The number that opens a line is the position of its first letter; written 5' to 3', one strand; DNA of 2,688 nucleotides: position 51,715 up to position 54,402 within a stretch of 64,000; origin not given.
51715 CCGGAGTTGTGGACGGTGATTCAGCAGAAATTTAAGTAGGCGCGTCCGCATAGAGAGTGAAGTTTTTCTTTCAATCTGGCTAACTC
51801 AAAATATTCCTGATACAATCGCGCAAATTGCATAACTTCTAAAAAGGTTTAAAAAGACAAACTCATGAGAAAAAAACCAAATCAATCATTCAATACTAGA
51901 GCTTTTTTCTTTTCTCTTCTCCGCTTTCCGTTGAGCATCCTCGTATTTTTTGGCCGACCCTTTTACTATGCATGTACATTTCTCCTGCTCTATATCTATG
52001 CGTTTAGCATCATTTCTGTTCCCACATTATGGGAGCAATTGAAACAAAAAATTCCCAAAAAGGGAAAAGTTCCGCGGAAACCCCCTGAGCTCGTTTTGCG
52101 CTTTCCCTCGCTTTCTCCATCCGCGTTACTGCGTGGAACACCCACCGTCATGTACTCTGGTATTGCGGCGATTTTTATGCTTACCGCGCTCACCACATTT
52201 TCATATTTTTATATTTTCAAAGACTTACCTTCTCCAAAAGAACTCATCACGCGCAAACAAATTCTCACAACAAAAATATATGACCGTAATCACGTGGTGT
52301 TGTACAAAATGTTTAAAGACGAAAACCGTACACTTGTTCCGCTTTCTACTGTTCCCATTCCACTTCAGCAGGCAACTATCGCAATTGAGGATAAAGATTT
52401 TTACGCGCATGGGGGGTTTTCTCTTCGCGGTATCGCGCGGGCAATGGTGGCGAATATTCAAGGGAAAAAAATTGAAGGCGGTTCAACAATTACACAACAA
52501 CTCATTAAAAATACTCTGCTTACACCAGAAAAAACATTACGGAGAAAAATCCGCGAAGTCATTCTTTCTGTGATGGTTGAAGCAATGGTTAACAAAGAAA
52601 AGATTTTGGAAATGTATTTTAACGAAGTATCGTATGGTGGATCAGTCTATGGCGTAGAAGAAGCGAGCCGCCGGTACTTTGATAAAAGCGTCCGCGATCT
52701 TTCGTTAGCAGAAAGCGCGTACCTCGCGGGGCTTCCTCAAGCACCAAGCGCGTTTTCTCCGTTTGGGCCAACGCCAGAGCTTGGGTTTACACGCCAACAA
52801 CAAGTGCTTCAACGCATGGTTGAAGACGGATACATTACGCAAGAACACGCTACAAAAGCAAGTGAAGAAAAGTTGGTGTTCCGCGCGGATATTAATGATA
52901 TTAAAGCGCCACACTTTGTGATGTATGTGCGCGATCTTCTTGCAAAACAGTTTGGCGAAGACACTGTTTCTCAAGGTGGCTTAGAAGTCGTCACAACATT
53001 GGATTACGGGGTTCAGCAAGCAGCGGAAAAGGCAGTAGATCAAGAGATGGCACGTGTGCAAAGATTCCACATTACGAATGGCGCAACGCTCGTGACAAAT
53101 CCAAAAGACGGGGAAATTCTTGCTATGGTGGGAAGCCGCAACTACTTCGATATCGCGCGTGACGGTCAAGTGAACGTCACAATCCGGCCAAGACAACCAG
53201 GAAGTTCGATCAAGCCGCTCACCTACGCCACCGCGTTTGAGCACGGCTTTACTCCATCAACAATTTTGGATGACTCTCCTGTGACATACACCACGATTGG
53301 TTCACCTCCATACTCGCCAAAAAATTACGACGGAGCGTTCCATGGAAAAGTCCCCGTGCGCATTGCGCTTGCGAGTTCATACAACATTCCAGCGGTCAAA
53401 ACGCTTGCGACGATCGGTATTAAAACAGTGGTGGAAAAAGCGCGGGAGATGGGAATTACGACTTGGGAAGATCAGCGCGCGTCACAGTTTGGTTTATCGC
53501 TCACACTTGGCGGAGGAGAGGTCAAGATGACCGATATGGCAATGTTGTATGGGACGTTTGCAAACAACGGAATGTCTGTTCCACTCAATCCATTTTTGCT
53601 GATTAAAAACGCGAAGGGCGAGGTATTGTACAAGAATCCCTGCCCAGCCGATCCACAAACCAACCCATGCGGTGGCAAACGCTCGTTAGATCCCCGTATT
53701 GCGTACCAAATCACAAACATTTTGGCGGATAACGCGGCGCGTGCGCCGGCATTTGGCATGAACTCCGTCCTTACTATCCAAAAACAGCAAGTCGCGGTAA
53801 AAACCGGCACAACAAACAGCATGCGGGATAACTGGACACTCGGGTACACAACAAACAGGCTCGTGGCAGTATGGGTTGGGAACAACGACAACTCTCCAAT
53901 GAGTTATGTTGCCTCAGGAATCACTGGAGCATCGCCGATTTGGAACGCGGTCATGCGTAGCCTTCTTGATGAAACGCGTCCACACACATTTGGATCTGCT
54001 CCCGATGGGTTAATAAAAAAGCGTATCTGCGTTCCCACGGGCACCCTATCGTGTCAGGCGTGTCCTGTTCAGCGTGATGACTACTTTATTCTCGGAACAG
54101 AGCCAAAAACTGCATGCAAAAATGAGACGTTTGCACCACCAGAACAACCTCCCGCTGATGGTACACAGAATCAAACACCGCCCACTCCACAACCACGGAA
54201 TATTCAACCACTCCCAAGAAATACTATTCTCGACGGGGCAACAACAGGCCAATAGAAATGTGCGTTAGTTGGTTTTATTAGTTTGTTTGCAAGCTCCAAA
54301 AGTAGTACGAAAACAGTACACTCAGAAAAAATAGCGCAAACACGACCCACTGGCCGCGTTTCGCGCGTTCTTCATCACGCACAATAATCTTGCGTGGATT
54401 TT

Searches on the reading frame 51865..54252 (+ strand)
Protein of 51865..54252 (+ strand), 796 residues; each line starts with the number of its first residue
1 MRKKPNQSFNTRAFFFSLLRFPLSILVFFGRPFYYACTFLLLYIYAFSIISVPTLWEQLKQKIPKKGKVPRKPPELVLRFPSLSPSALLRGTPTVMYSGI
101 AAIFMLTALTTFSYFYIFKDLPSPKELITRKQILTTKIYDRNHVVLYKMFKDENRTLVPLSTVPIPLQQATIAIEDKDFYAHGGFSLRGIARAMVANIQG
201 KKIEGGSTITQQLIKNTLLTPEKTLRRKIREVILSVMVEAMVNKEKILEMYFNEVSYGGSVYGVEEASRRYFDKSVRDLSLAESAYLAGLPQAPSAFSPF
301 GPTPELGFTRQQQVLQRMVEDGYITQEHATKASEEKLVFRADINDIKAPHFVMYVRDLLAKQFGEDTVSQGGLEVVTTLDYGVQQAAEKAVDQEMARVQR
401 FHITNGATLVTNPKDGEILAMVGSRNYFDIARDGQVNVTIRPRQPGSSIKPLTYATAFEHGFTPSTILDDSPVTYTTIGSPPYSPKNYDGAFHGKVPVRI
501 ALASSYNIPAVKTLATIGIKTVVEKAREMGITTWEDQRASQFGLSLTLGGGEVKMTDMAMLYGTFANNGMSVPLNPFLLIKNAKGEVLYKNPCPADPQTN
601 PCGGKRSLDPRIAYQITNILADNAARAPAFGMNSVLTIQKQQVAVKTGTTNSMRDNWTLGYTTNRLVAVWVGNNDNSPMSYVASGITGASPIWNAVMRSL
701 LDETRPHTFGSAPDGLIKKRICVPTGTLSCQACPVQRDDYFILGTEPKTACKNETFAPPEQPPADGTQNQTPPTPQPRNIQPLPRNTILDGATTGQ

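Call 15: find_encoding_contigs(protein=window:51865-54252:+, flank=10000, max_places=2)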
Protein window:51865-54252:+ (796 aa): 11 contigs read that carry it; 2 places shown.
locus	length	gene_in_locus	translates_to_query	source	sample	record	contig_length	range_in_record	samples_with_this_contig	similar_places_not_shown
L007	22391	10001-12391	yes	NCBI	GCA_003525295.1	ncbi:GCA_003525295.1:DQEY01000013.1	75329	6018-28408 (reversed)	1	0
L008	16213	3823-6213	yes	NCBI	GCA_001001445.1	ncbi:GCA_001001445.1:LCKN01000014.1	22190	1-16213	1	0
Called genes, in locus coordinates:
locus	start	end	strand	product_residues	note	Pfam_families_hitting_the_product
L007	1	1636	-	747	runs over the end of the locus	PF03477:ATP-cone, PF00317:Ribonuc_red_lgN, PF02867:Ribonuc_red_lgC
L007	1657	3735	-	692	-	PF00317:Ribonuc_red_lgN, PF02867:Ribonuc_red_lgC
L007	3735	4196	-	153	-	PF22811:Zn_ribbon_NrdR, PF03477:ATP-cone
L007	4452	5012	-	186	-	PF18915:DUF5667 (weak)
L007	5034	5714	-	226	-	PF02517:Rce1-like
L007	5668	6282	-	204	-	PF13189:Cytidylate_kin2, PF13207:AAA_17, PF13238:AAA_18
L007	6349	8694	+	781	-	PF00912:Transgly, PF00905:Transpeptidase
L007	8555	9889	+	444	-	PF00704:Glyco_hydro_18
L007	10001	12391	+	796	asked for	PF00912:Transgly, PF00905:Transpeptidase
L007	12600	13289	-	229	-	PF02224:Cytidylate_kin, PF13189:Cytidylate_kin2 (weak), PF13238:AAA_18 (faint)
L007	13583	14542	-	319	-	PF00294:PfkB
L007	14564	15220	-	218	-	PF18306:LDcluster4, PF03641:Lysine_decarbox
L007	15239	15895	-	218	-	PF00834:Ribul_P_3_epim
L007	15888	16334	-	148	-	PF02502:LacAB_rpiB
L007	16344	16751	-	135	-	PF13473:Cupredoxin_1, PF07732:Cu-oxidase_3 (faint), PF00127:Copper-bind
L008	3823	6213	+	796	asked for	PF00912:Transgly, PF00905:Transpeptidase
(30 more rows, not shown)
